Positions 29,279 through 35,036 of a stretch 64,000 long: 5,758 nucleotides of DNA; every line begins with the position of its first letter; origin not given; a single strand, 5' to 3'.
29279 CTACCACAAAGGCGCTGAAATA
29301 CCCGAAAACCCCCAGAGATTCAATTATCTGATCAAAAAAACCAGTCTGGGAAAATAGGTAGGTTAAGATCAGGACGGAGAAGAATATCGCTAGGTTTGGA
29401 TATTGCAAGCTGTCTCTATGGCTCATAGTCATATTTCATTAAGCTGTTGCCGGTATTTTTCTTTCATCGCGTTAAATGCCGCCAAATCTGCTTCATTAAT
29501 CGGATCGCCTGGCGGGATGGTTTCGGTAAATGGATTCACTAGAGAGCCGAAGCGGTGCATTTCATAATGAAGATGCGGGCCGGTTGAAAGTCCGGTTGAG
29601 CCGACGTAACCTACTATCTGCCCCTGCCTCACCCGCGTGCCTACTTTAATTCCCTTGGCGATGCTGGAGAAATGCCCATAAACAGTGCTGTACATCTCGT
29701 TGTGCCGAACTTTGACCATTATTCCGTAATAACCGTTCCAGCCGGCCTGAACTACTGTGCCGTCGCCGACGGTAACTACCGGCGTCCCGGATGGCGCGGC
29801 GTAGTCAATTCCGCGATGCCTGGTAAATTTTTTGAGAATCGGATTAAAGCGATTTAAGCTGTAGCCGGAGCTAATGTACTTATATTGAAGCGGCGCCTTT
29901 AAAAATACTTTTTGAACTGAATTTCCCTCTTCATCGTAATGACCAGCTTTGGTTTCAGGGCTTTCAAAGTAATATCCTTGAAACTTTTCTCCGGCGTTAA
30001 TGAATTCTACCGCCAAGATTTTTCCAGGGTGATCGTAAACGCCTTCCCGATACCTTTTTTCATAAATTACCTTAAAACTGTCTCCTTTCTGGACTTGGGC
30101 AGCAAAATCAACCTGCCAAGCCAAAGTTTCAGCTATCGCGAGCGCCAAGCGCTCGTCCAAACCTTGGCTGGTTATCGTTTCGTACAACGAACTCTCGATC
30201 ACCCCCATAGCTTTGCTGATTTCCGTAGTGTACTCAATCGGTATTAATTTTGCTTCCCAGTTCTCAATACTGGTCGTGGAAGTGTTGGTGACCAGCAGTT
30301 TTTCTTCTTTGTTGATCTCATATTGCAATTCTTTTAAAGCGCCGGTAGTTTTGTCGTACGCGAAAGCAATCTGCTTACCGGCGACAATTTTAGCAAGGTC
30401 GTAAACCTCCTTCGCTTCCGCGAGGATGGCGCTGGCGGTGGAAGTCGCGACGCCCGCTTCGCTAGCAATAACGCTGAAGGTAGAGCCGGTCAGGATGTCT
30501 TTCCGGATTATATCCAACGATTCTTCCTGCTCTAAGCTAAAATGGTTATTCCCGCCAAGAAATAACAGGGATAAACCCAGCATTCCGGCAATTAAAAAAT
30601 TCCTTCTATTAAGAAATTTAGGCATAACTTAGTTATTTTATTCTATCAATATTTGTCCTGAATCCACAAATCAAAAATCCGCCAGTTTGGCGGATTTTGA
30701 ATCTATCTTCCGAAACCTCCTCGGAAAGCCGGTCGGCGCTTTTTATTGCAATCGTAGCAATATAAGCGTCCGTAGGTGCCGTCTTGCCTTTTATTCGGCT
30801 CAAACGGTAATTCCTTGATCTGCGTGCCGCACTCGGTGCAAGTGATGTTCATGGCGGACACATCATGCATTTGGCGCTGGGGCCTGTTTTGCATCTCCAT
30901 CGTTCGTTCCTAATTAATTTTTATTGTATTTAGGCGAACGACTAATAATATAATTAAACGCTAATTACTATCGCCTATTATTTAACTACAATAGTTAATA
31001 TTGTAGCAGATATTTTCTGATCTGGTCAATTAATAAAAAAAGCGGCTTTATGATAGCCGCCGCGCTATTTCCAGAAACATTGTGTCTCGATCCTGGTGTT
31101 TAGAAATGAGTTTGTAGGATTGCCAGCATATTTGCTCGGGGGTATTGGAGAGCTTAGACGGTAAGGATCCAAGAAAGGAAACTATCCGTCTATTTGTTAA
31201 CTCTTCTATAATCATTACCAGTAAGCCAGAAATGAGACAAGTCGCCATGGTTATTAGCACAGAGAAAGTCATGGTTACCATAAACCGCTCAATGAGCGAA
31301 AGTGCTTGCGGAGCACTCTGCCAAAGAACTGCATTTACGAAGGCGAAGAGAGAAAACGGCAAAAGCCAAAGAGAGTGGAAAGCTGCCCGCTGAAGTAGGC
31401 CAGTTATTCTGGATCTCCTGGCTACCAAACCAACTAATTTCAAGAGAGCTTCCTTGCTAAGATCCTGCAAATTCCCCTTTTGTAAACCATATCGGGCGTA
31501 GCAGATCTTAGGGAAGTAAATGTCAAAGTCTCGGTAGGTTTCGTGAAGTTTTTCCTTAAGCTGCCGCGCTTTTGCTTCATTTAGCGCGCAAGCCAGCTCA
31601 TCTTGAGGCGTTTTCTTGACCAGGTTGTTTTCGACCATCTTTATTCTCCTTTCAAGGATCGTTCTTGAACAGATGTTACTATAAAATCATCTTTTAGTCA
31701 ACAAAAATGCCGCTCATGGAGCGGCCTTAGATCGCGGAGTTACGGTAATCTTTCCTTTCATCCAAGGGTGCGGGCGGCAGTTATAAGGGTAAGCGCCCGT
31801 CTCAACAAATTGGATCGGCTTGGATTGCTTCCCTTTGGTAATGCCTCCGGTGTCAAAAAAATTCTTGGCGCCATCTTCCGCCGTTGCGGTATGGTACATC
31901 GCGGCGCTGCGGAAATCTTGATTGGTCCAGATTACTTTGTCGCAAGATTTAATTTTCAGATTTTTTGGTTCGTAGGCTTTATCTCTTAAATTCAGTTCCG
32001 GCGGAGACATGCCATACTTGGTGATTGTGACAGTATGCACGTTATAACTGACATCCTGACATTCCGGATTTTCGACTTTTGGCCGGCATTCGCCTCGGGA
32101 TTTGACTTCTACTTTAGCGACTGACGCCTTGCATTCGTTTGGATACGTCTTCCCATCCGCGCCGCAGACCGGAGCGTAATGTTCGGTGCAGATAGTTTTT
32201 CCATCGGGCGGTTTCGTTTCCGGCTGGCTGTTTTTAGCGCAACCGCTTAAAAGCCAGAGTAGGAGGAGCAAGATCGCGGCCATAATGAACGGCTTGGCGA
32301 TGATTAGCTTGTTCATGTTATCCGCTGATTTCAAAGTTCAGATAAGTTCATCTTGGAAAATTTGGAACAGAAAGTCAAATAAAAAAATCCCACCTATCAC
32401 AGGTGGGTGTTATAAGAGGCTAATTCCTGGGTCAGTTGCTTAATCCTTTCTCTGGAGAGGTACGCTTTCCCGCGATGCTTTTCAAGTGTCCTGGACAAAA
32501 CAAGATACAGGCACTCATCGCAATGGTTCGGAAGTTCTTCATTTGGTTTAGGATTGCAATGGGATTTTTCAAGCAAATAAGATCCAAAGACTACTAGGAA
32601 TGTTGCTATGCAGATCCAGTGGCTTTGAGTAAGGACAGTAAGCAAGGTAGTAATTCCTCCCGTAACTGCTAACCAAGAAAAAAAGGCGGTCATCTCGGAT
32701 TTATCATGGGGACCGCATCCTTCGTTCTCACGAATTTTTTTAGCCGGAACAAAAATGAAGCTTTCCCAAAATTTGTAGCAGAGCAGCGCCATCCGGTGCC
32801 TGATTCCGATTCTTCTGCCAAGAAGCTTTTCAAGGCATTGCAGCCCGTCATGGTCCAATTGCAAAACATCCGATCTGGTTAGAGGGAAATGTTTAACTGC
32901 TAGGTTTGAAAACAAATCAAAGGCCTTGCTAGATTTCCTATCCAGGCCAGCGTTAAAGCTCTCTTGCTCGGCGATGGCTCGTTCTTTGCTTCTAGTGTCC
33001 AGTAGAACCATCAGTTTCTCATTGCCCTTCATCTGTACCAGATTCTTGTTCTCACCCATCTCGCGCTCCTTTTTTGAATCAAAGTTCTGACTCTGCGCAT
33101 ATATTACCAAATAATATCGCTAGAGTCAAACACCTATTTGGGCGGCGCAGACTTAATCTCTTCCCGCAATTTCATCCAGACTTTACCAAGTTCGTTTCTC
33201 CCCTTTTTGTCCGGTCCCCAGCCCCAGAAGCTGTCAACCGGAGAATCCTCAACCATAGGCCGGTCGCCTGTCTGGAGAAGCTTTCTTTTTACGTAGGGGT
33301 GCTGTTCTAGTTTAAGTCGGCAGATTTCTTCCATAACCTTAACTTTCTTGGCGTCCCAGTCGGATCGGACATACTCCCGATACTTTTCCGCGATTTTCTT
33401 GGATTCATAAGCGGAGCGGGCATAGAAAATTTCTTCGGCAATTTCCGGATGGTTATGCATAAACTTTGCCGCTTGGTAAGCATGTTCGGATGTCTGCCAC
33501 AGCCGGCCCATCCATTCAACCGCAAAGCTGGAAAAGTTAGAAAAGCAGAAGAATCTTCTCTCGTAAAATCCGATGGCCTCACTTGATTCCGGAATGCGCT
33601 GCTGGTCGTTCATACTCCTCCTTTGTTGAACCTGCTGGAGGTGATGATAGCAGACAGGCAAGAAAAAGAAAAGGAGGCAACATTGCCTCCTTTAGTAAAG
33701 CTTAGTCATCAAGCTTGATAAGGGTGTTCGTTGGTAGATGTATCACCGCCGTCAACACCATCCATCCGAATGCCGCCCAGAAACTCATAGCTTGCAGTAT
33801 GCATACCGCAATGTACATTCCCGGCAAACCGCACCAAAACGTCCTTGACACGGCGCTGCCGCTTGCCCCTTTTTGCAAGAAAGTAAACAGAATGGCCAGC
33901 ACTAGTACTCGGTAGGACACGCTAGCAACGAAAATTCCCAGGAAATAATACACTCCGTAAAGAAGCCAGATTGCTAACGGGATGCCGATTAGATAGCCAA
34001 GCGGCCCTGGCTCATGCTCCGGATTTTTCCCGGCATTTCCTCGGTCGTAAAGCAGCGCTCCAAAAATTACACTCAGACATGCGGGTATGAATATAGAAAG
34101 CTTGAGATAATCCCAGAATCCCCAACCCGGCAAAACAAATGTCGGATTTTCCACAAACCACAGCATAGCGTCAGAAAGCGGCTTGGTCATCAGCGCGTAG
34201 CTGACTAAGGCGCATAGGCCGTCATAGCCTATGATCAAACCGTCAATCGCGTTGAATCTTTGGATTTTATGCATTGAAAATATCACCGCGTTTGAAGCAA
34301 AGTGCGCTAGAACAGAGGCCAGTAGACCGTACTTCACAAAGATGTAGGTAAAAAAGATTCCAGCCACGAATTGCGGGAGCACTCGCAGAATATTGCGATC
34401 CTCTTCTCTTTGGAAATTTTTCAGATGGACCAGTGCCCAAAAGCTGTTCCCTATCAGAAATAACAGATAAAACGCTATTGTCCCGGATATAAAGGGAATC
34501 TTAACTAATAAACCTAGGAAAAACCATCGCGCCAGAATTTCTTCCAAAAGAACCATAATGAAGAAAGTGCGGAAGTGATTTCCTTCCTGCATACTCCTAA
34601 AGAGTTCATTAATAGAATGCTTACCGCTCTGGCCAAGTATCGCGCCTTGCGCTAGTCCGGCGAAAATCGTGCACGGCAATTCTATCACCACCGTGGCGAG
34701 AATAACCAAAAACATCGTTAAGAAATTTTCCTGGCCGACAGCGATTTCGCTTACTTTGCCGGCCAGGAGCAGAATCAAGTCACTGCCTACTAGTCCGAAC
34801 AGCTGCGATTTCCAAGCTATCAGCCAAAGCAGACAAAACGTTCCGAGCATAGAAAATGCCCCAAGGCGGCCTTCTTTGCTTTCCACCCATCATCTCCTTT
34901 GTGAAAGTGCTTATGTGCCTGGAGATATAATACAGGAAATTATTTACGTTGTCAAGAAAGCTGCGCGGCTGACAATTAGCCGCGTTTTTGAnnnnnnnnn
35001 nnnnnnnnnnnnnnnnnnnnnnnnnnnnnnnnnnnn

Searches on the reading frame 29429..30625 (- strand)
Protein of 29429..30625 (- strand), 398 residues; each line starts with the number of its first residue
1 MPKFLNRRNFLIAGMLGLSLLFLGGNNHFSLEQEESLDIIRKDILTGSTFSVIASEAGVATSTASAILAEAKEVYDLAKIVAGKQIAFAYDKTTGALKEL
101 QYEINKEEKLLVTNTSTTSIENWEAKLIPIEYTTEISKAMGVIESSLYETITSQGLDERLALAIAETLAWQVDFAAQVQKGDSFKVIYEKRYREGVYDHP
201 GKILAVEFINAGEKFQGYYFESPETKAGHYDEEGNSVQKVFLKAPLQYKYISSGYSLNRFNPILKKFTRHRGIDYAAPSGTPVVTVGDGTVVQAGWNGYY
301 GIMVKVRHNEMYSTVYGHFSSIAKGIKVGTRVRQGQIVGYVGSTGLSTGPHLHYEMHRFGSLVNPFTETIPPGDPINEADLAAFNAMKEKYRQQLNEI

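Call 42: search_protein_families(library=pfam, proteins=[window:29429-30625:-], max_evalue=0.001)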
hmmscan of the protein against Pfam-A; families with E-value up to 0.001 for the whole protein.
window:29429-30625:- (398 aa): 2 families
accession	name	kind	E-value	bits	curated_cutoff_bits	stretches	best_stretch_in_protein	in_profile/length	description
PF01551.29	Peptidase_M23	-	2.5e-34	117.8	28.7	1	269-365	2-96/96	Peptidase family M23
PF19425.4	Csd3_N2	-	9e-11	42.2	27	1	138-254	8-119/122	Csd3 second domain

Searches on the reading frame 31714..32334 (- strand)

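Call 19: search_protein_families(library=pfam, proteins=[window:31714-32334:-], max_evalue=0.001)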
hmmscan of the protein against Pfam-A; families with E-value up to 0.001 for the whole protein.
window:31714-32334:- (206 aa): 4 families
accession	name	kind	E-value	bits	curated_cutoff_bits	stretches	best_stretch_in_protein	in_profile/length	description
PF00050.26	Kazal_1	-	1.9e-09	37.8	21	1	41-73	7-33/49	Kazal-type serine protease inhibitor domain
PF07648.20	Kazal_2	-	3e-08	34.1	22.8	1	47-83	4-48/48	Kazal-type serine protease inhibitor domain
PF00127.26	Copper-bind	-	3.8e-08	34.1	21.2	1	120-198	13-98/99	Copper binding proteins, plastocyanin/azurin family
PF13473.12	Cupredoxin_1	-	0.00063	20.2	27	0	113-198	24-104/104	Cupredoxin-like domain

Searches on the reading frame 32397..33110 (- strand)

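Call 18: search_protein_families(library=pfam, proteins=[window:32397-33110:-], max_evalue=0.001)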
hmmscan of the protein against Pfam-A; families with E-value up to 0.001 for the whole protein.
window:32397-33110:- (237 aa): 0 families

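Call 51: search_protein_families(library=pfam, proteins=[window:32397-33110:-], max_evalue=0.1)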
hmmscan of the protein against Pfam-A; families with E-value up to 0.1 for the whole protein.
window:32397-33110:- (237 aa): 1 family
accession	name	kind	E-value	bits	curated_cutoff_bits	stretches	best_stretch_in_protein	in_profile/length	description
PF10936.14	DUF2617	-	0.084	13.4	22.3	0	151-228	36-107/160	Protein of unknown function DUF2617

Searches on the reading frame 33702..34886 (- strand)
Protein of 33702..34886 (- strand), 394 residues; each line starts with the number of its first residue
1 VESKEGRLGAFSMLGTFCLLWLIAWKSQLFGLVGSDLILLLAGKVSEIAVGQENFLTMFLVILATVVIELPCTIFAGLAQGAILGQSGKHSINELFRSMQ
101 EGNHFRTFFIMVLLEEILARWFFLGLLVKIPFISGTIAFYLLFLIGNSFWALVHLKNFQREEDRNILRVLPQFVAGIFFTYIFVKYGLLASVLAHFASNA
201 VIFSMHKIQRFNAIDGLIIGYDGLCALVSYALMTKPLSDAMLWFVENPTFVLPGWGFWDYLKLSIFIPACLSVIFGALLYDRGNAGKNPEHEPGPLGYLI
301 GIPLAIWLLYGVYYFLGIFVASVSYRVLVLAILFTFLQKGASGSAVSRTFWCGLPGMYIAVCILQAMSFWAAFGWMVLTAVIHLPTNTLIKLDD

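Call 42: search_protein_families(library=pfam, proteins=[window:33702-34886:-], max_evalue=0.001)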
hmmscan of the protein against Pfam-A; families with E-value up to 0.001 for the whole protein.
window:33702-34886:- (394 aa): 1 family
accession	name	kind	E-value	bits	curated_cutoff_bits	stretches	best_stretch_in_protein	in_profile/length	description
PF02517.21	Rce1-like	-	4.3e-10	40.2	22.4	1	105-201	9-93/93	Type II CAAX prenyl endopeptidase Rce1-like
